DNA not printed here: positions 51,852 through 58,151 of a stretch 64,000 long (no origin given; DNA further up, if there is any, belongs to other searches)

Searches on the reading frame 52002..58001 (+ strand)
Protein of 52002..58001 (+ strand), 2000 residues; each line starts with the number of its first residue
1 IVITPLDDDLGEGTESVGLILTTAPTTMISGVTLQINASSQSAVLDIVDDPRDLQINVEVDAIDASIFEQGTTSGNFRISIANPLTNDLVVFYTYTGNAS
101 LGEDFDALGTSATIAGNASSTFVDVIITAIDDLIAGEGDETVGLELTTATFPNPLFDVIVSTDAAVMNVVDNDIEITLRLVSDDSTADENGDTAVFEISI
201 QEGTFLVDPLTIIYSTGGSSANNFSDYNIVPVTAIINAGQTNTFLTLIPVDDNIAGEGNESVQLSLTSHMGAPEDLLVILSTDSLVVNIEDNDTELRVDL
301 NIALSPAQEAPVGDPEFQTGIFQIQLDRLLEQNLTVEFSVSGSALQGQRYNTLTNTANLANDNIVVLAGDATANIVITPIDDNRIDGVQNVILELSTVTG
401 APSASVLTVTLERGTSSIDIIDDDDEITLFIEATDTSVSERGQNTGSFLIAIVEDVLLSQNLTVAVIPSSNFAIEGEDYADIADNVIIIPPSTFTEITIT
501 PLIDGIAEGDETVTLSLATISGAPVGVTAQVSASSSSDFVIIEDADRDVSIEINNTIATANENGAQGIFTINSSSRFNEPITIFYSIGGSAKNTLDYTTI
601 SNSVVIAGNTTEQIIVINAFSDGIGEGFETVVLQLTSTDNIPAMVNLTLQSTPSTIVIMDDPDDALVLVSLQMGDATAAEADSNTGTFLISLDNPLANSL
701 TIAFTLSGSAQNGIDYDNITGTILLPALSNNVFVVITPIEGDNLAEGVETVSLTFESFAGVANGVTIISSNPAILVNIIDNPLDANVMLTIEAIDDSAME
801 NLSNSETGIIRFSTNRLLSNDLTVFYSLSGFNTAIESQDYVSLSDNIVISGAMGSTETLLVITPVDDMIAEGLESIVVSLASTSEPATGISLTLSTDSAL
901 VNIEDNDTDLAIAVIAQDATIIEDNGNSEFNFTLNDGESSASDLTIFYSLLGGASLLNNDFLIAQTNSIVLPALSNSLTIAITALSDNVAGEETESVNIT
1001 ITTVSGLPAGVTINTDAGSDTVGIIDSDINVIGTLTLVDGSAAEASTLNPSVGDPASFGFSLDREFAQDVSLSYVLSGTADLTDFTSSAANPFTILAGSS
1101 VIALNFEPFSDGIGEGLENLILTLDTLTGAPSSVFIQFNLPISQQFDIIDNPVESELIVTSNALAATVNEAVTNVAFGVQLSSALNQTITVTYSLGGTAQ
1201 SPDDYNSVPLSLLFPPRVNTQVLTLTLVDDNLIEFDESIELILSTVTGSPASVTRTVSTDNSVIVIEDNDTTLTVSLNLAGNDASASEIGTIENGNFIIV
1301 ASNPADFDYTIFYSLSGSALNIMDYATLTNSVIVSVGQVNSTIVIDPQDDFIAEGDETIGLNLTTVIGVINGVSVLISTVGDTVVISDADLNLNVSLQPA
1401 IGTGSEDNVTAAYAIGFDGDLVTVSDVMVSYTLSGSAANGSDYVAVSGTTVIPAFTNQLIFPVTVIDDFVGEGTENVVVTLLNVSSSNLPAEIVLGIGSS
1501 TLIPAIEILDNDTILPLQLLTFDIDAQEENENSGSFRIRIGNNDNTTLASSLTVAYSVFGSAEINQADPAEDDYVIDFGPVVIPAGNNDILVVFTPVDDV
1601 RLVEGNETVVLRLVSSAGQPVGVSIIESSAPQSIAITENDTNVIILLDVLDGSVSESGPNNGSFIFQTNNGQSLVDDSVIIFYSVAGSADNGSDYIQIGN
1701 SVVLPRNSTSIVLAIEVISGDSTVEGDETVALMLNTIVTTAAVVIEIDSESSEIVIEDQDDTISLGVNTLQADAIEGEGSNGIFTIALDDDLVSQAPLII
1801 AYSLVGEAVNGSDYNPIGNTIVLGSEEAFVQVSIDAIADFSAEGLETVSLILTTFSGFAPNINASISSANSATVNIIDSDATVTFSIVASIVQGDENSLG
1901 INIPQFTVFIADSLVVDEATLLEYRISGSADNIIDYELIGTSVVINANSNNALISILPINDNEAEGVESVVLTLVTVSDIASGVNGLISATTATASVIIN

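Call 13: search_protein_families(library=pfam, proteins=[window:52002-58001:+], max_evalue=0.01)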
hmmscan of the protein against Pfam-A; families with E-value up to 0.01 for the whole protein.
window:52002-58001:+ (2000 aa): 1 family
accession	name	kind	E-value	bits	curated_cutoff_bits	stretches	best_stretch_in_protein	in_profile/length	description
PF03160.20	Calx-beta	-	3.4e-48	163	27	5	1166-1270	15-119/119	Calx-beta domain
